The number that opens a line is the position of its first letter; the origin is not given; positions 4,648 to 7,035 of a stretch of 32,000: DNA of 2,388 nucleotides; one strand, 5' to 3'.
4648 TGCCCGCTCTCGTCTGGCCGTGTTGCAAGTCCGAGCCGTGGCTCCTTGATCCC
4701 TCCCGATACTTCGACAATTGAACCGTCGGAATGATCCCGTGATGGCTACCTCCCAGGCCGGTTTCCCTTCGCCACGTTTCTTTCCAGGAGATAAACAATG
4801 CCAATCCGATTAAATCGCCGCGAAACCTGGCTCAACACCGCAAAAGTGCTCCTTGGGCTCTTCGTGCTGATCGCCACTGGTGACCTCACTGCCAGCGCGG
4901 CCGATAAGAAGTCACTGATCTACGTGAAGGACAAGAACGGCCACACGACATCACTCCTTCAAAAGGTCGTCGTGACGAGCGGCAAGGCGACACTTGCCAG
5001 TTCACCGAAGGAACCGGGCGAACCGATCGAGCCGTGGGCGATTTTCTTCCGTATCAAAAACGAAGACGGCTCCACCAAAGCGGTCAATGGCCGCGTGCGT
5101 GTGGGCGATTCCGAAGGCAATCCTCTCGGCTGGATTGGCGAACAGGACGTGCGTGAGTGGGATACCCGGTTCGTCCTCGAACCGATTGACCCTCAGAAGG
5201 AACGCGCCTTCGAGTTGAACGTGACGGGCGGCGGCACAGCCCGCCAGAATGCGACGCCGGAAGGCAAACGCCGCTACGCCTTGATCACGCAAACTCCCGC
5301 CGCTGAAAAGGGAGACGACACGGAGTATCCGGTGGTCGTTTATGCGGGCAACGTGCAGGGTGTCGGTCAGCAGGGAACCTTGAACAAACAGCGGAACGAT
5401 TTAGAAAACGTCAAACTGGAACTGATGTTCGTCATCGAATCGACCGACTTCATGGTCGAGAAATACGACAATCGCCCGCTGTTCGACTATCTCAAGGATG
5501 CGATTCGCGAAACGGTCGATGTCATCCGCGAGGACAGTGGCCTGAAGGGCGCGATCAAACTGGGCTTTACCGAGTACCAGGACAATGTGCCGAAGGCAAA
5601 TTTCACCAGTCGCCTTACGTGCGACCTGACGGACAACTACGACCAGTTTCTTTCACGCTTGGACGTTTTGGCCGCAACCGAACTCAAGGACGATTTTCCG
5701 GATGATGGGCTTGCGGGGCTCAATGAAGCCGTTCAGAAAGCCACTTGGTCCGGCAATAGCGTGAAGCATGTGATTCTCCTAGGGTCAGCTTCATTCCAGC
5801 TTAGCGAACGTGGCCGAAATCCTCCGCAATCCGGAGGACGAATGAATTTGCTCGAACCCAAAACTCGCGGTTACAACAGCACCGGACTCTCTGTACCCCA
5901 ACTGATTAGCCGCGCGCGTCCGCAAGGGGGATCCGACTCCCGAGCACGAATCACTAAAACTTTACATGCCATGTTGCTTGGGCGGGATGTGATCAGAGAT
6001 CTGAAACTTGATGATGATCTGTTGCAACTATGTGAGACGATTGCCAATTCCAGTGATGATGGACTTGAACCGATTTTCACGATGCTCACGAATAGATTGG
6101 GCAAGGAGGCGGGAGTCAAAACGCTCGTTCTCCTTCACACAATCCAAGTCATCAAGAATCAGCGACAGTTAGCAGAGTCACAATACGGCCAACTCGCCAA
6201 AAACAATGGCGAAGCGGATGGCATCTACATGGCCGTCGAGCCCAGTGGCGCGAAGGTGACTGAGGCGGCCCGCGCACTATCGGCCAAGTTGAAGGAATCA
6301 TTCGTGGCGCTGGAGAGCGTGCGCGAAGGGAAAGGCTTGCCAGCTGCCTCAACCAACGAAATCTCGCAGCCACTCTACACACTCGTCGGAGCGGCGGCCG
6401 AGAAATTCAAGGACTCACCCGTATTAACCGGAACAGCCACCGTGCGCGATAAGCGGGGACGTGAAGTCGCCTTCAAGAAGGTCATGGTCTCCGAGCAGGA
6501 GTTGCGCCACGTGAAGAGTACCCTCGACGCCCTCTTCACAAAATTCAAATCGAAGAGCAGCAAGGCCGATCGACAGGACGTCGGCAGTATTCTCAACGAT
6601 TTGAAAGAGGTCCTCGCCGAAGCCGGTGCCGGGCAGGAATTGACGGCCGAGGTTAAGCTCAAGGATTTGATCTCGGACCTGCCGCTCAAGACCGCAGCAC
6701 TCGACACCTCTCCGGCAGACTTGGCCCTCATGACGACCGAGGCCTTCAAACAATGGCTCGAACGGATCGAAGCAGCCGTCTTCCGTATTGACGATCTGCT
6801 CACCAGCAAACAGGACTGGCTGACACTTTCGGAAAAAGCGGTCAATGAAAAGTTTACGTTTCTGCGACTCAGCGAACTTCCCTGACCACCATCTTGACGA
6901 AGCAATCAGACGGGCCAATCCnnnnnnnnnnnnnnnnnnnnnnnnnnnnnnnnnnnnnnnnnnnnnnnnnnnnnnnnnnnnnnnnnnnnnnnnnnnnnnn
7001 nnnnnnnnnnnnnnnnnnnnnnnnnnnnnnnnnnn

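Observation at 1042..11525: Six-gene exported TPR / helical scaffold / vWA-like / MacB-type ABC / FGE-like cluster with no match to a characterised pathway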

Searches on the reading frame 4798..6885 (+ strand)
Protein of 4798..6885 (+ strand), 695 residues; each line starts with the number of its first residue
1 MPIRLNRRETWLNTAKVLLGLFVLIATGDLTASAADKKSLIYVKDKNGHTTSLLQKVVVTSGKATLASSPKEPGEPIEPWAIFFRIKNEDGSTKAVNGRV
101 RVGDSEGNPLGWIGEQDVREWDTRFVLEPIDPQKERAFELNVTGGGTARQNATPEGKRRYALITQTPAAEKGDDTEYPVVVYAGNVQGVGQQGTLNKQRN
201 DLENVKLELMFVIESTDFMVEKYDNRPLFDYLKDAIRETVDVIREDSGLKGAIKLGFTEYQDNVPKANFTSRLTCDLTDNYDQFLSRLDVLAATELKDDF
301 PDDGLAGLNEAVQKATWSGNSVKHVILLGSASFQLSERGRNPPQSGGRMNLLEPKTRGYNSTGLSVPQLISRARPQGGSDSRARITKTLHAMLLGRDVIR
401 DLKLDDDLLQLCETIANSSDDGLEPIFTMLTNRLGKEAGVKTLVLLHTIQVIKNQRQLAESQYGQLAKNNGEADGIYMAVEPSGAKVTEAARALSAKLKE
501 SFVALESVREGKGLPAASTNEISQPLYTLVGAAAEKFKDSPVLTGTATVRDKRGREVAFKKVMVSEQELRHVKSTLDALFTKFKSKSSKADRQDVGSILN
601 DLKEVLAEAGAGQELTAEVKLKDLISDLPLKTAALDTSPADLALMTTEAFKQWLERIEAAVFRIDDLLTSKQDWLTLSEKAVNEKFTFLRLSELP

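Call 4: search_protein_families(library=pfam, proteins=[window:4798-6885:+], max_evalue=0.01)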
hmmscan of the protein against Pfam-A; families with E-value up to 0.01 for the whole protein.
window:4798-6885:+ (695 aa): 0 families

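Call 5: search_protein_families(library=ncbifam, proteins=[window:4798-6885:+], max_evalue=0.01)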
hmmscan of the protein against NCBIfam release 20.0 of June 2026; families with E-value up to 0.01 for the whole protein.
window:4798-6885:+ (695 aa): 0 families

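Call 6: search_protein_families(library=padloc, proteins=[window:4798-6885:+], max_evalue=0.01)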
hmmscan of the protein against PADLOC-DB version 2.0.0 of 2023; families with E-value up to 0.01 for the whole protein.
window:4798-6885:+ (695 aa): 0 families

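Call 8: search_solved_structures(query=window:4798-6885:+, max_evalue=1)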
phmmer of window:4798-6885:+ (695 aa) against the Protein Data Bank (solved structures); distinct sequences matched with E-value up to 1: 0.

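Call 11: find_homologous_proteins(query=window:4798-6885:+, max_evalue=0.001)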
Query window:4798-6885:+ (695 aa): 68 proteins with E <= 0.001 among 8000 candidates.
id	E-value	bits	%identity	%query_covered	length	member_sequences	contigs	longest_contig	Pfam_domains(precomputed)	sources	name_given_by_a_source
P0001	0.0e+0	1529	100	100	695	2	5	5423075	-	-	-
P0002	0.0e+0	1321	87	100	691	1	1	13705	-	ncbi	-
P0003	0.0e+0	1319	87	100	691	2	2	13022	-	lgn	-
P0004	0.0e+0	1251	84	100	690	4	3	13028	-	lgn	-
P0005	0.0e+0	1248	83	100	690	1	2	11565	-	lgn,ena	-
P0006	0.0e+0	1237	83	100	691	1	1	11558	-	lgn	-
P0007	0.0e+0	1209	81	100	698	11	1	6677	-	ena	-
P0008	0.0e+0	1084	72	98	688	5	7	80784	-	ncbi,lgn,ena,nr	ncbi:hypothetical protein LBMAG52_17280 [Planctomycetia bacterium]|nr:hypothetical protein LBMAG52_1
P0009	0.0e+0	1080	72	98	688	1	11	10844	-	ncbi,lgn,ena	-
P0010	0.0e+0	1078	72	98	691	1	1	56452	-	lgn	-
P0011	0.0e+0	1077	74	96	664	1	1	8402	-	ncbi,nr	ncbi:MAG: hypothetical protein DWI21_09415 [Planctomycetota bacterium]|nr:MAG: hypothetical protein 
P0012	8.9e-295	998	78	86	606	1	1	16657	-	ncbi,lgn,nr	ncbi:MAG: hypothetical protein NTZ32_07890 [Planctomycetales bacterium]|nr:hypothetical protein [Pla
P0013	1.9e-291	987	67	96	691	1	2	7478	-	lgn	-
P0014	4.4e-284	962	66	95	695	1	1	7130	-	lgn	-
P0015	4.1e-282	956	65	100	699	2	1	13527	-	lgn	-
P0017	3.6e-278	943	64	98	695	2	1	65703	-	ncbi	ncbi:MAG: hypothetical protein V4719_06265 [Planctomycetota bacterium]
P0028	1.4e-262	891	61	95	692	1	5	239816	-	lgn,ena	-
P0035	8.3e-244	829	55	99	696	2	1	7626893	-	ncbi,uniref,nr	ncbi:hypothetical protein CA11_52950 [Gimesia maris]|uniref:hypothetical protein n=1 Tax=Gimesia mar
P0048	1.1e-232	793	57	95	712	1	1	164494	-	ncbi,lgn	-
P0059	2.0e-177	610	48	93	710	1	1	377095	-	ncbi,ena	-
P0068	4.2e-72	262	31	93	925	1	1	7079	PF01582.26,PF13676.12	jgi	-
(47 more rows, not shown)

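Call 14: find_encoding_contigs(protein=P0035, flank=10000, max_places=2)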
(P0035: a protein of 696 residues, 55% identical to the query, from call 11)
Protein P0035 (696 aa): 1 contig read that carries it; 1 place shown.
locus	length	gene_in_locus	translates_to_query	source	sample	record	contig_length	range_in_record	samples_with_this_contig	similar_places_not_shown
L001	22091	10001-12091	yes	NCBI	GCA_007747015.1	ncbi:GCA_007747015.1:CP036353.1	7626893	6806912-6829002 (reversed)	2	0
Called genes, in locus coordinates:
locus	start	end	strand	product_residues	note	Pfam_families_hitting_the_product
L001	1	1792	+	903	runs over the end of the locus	-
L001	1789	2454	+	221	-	PF00702:Hydrolase, PF12710:HAD (weak)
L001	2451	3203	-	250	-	-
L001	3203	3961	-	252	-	-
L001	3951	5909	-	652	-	-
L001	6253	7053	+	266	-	PF07719:TPR_2 (faint)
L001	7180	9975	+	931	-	-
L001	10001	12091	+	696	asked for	-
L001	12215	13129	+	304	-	PF00005:ABC_tran, PF13304:AAA_21 (faint)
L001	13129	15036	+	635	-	PF02687:FtsX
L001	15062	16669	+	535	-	PF03781:FGE-sulfatase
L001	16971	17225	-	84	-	PF13560:HTH_31, PF12844:HTH_19, PF13443:HTH_26 (weak), PF01381:HTH_3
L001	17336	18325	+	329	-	PF18937:DUF5685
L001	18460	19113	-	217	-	PF00899:ThiF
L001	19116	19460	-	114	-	-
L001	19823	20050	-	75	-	-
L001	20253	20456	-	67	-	-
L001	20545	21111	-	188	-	-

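Call 15: find_encoding_contigs(protein=P0059, flank=10000, max_places=2)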
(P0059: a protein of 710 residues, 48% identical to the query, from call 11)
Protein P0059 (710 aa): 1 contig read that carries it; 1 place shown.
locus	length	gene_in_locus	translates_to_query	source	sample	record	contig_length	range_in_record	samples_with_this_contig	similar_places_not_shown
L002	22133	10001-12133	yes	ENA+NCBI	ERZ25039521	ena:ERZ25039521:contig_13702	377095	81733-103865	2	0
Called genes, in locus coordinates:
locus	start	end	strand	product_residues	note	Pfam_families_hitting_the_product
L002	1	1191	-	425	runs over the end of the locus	PF08751:TrwC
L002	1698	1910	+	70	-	-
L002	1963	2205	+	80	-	-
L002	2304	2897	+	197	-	PF06414:Zeta_toxin, PF13671:AAA_33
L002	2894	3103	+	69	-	-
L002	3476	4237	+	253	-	PF01656:CbiA, PF07015:VirC1, PF09140:MipZ, PF10609:ParA, PF13614:AAA_31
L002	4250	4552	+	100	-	-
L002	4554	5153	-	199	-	-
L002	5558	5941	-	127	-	-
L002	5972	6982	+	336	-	PF00515:TPR_1 (faint), PF07719:TPR_2 (faint), PF13414:TPR_11 (faint)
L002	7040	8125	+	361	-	-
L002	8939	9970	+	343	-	-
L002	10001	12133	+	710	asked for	-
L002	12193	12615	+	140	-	PF00005:ABC_tran (weak)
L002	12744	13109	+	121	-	PF00005:ABC_tran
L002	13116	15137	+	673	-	PF02687:FtsX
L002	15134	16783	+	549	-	PF03781:FGE-sulfatase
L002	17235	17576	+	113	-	-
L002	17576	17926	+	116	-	PF05717:TnpB_IS66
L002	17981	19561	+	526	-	PF13007:LZ_Tnp_IS66, PF13005:zf-IS66, PF03050:DDE_Tnp_IS66, PF13817:DDE_Tnp_IS66_C (weak)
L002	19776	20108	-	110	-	PF13561:adh_short_C2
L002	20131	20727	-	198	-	PF00106:adh_short, PF08659:KR, PF13561:adh_short_C2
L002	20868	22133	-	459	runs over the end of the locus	PF07992:Pyr_redox_2, PF13738:Pyr_redox_3, PF00070:Pyr_redox, PF02852:Pyr_redox_dim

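Call 16: find_encoding_contigs(protein=P0068, flank=10000, max_places=2)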
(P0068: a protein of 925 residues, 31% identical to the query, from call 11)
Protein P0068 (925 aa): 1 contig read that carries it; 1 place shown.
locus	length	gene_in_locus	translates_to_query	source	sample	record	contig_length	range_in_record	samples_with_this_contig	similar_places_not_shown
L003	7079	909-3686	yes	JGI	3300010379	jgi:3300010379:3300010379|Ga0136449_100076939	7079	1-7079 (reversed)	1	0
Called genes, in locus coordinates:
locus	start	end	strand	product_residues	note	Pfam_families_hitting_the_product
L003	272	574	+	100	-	-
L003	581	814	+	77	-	-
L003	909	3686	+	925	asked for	PF01582:TIR (faint), PF13676:TIR_2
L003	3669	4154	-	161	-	-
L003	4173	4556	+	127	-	-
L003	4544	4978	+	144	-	-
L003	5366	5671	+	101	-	-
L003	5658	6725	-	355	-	PF13358:DDE_3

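Call 17: find_related_loci(query=A1, collection=genome_contigs, flank=10000)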
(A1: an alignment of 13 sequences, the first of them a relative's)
Query A1 (695 aa) in genome_contigs; peptide patterns used: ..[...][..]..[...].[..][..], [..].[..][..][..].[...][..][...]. (x = any residue, [..] = any of these).
124 stretches matched a pattern; 10 encode a relative of the query (tblastn E <= 1e-3); 10 distinct loci.
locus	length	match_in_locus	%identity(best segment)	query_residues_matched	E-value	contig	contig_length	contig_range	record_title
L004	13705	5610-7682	87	1-695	0e+0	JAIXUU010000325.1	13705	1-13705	MAG: Planctomyces sp. isolate D1_MAG_00040 pond_D1_MAG_00040_000000000396, whole genome shotgun sequence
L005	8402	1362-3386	72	12-695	0e+0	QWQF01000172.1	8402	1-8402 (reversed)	MAG: Planctomycetota bacterium isolate ZH-3NOV15-plancto1 ZH-3NOV15-C15881, whole genome shotgun sequence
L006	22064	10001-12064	64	12-695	0e+0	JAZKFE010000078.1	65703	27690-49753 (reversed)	MAG: Planctomycetota bacterium isolate DC_HB_02_SPN181219-bin062_1 DCHB02SPN_B062_1_000000000078, whole genome shotgun s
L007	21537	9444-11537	55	6-695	0e+0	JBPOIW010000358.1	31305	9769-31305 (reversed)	MAG: Planctomycetota bacterium isolate MAG_1020 c_000000595092, whole genome shotgun sequence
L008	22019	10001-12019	57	35-695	0e+0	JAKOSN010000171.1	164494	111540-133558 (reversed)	MAG: Planctomycetota bacterium isolate all_metabat.105_sub k201_782126, whole genome shotgun sequence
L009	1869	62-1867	52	18-617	0e+0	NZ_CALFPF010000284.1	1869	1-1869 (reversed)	MAG: uncultured Gimesia sp. isolate ERR2206780_bin.84_CONCOCT_v1.1_MAG ERZ890250.36148, whole genome shotgun sequence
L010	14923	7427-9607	39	35-695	2e-146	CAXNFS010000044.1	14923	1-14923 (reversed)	MAG: Gemmataceae bacterium isolate MiH-22jul19-24 genome assembly, contig: MiH-22jul19-C7987, whole genome shotgun seque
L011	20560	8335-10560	38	18-695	2e-142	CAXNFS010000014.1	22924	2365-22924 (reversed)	MAG: Gemmataceae bacterium isolate MiH-22jul19-24 genome assembly, contig: MiH-22jul19-C4159, whole genome shotgun seque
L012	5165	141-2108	38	56-695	3e-139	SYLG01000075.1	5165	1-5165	MAG: Planctomycetia bacterium isolate F1-80-MAGs058 F1-80__c285287, whole genome shotgun sequence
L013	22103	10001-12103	44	5-695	6e-168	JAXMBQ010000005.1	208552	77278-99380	MAG: Pirellulales bacterium isolate STL-PLA40 C2.205.fa-5, whole genome shotgun sequence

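Call 31: search_protein_representatives(alignment_id=A1)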
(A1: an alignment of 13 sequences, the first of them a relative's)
Query: 13 sequences, 704 profile positions. Proteins with E-value up to 0.001 (for the whole library): 1447; up to 1e-10: 486; up to 1e-30: 150. The best 150 are listed.
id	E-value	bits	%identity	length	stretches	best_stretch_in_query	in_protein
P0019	0.0e+00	1020.9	-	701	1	6-704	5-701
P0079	1.5e-266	902.4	-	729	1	12-704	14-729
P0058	1.8e-263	892.3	-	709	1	19-704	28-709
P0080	5.9e-259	877.3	-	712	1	22-704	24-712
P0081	3.9e-231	785.4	-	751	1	36-704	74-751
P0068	4.8e-229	778.4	-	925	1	4-704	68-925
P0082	3.7e-220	749.1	-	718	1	19-704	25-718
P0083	2.5e-214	729.8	-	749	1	15-704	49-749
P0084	2.9e-214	729.6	-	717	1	16-704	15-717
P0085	7.8e-208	708.3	-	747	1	23-704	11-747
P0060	1.3e-200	684.5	-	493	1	204-704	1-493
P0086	4.3e-199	679.4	-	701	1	24-704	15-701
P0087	1.0e-197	674.9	-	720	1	33-704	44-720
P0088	4.2e-183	626.6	-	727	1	32-704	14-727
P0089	1.9e-163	561.7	-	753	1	22-704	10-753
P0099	2.8e-131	455.3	-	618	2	13-359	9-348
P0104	1.2e-118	413.5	-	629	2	25-399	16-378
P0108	3.9e-112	392.0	-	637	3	12-334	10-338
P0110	3.7e-109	382.2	-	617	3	20-335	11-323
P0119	5.3e-99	348.6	-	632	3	16-334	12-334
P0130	3.1e-86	306.4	-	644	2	19-335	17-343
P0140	9.4e-73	261.8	-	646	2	10-333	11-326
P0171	1.2e-50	188.8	-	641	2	54-336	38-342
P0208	7.8e-35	136.5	-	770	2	33-133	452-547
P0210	1.4e-34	135.7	-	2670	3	58-337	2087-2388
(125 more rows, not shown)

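Call 32: predict_structure(alignment_id=A2)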
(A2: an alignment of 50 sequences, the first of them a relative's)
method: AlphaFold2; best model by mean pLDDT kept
length: 695 residues; sequences in the alignment: 50
mean_pLDDT: 84.1   pTM: 0.68
mean pLDDT of the five models: 84.1, 83.2, 81.8, 81.4, 80.2
residues with pLDDT >= 90: 233; 70-90: 392; 50-70: 59; < 50: 11
segments of 3 or more residues with pLDDT < 50: 1-5, 30-33
pLDDT, mean of each block of 10 residues (from residue 1): 51 80 68 64 78 83 86 82 88 89 86 92 88 86 87 78 87 88 73 67 87 94 87 87 80 94 94 96 95 90 96 94 95 93 86 77 96 77 87 87 87 87 87 93 91 93 96 91 82 87 84 75 84 69 90 90 86 86 82 77 70 65 74 79 84 89 86 69 73 84
secondary structure, 60 per line:
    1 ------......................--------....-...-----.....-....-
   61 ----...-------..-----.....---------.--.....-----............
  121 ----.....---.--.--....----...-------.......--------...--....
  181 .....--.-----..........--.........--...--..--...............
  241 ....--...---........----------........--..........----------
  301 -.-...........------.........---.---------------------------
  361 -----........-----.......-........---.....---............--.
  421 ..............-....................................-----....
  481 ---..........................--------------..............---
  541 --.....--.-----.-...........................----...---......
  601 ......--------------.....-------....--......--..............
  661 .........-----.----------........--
elements in order (helices of 4 or more, strands of 3 or more residues): H7-28 E42-44 E50-54 E56-59 E65-67 E82-86 E99-103 E109-114 E118-120 E125-129 E139-142 E147-149 E157-163 E177-185 H194-203 E206-214 H228-244 E253-260 E271-278 H281-290 H304-314 E321-329 H366-373 H379-385 E387-394 H398-402 H406-417 H420-434 H436-471 E477-480 H484-509 H524-537 E543-547 E558-565 H566-584 H595-606 H621-625 H633-636 H639-644 H647-669 E686-690

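Call 36: fold_search(model_id=the predicted structure, library=pdb)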
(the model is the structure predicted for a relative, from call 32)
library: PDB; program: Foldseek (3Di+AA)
matches with E <= 10: 959; with E <= 0.001: 191
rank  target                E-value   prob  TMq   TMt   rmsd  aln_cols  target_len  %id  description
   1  7ba2_A                5.7e-10  1.00  0.24  0.37  19.6       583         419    9  D319A mutant of the PilB minor pilin from Streptococcus sanguinis (released 2021-04-28)
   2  7ba2_B                8.5e-09  1.00  0.24  0.37  20.1       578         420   10  D319A mutant of the PilB minor pilin from Streptococcus sanguinis (released 2021-04-28)
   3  7w6b                  2.8e-08  1.00  0.22  0.20  13.2       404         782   11  Crystal Structure of PitA from pilus islet-2 of Streptococcus oralis (released 2022-06-01)
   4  5e6s_B                5.5e-08  1.00  0.22  0.31  19.8       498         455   11  Structures of leukocyte integrin aLB2: The aI domain, the headpiece, and the pocket for the internal ligand (released 2016-03-02)
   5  5e6u_B                5.5e-08  1.00  0.20  0.29  19.7       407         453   13  Structures of leukocyte integrin aLb2: The aI domain, the headpiece, and the pocket for the internal ligand (released 2016-04-06)
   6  8xfo_B                7.2e-08  1.00  0.21  0.31  17.9       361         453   11  Cryo-EM structure of integrin ITGAV, ITGB3 and CYCLO (RGDFK) complex, conformation 2 (released 2024-12-18)
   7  9t5z_B                1.1e-07  1.00  0.20  0.37  12.7       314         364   13  Cryo-EM structure of alphaM/beta2:MEM148-Fab headpiece complex (without alphaM I-domain) (released 2026-03-25)
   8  8xfg_B                1.1e-07  1.00  0.21  0.30  12.4       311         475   12  Cryo-EM structure of integrin ITGAV, ITGB3 and CYCLO (RGDFK) complex, conformation 1 (released 2024-12-18)
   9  2vdl_B                1.1e-07  1.00  0.20  0.30  14.6       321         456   12  Re-refinement of Integrin AlphaIIbBeta3 Headpiece (released 2008-09-02)
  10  7y1t_B                1.2e-07  1.00  0.20  0.39  13.8       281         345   13  Complex of integrin alphaV/beta8 and L-TGF-beta1 at a ratio of 1:2 (released 2022-08-31)
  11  2vdk_B                1.3e-07  1.00  0.23  0.33  15.0       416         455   10  Re-refinement of Integrin AlphaIIbBeta3 Headpiece (released 2008-09-02)
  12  3zdx_D                1.3e-07  1.00  0.24  0.34  18.7       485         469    9  Integrin alphaIIB beta3 headpiece and RGD peptide complex (released 2013-06-05)
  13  9dao_B                1.6e-07  1.00  0.24  0.42  11.2       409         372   11  AlphaIIbbeta3 in fully-extended conformation in complex with R6H8 Fab (released 2025-04-09)
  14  9iuj_B                1.7e-07  1.00  0.20  0.29  14.9       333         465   11  Integrin alpha-v beta-3 in complex with rhodostomin (released 2025-07-30)
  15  5e6r_B                1.7e-07  1.00  0.22  0.32  17.5       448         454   11  Structures of leukocyte integrin aLb2: The aI domain, the headpiece, and the pocket for the internal ligand (released 2016-03-02)
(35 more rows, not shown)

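Call 38: search_protein_families(library=pfam, alignment_id=A4, max_evalue=0.001)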
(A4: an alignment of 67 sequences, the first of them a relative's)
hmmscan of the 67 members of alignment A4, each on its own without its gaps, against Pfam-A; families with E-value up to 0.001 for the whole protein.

A. member 1, P0001 (695 aa): 0 families

B. families by the number of members that match (of 67 scanned): 20 families
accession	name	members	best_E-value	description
PF25106.1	VWA_4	48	5.7e-17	von Willebrand factor A domain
PF00092.34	VWA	31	5.7e-11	von Willebrand factor type A domain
PF13519.12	VWA_2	25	2.6e-09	von Willebrand factor type A domain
PF20782.3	TssR_VWA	6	2.2e-06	TssR protein VWA domain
PF24909.1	vWA_SIBA-E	5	1.3e-06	Integrin beta-like protein A-E, vWA-like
PF00069.31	Pkinase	2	7.5e-48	Protein kinase domain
PF07714.23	PK_Tyr_Ser-Thr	2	7.5e-31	Protein tyrosine and serine/threonine kinase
PF01636.29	APH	2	8e-10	Phosphotransferase enzyme family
PF00362.24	Integrin_beta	2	8.7e-05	Integrin beta chain VWA domain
PF13424.12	TPR_12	1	6.1e-21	Tetratricopeptide repeat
PF13374.12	TPR_10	1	1.6e-19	Tetratricopeptide repeat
PF13676.11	TIR_2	1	2e-18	TIR domain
PF24885.1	TPR_NPHP3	1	4.9e-11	Nephrocystin-3 TPR domain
PF01841.26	Transglut_core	1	2.2e-09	Transglutaminase-like superfamily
PF00515.34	TPR_1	1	2.9e-07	Tetratricopeptide repeat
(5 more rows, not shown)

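Call 41: find_related_loci(query=A5, collection=metagenome_contigs, flank=10000)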
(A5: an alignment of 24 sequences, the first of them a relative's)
Query A5 (637 aa) in metagenome_contigs; peptide patterns used: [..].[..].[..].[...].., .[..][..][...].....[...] (x = any residue, [..] = any of these).
600 stretches matched a pattern (row limit reached: there are more); 125 encode a relative of the query (tblastn E <= 1e-3); the best 80 are kept; 80 distinct loci.
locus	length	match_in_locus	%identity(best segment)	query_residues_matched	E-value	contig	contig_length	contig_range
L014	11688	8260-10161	31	17-637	8e-84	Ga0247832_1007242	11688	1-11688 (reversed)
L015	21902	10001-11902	31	17-637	9e-84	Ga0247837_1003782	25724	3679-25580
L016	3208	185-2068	31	15-637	3e-83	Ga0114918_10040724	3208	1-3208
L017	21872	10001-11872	30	2-637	5e-70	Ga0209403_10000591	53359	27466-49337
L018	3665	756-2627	28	17-631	2e-53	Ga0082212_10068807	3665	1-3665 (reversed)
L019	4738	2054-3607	28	76-597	6e-41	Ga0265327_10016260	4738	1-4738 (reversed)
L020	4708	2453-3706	24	62-453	8e-17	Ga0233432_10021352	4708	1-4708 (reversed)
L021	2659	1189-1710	31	207-374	9e-17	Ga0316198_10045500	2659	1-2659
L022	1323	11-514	30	175-335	4e-17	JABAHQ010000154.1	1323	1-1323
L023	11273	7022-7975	23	51-344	4e-14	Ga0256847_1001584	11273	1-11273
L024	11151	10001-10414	34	216-356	8e-13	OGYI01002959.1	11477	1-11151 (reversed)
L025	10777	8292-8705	34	216-356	6e-13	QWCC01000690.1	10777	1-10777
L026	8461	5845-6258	33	216-356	6e-13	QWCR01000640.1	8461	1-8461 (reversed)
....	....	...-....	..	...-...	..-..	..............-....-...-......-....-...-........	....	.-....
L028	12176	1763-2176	34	216-356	2e-12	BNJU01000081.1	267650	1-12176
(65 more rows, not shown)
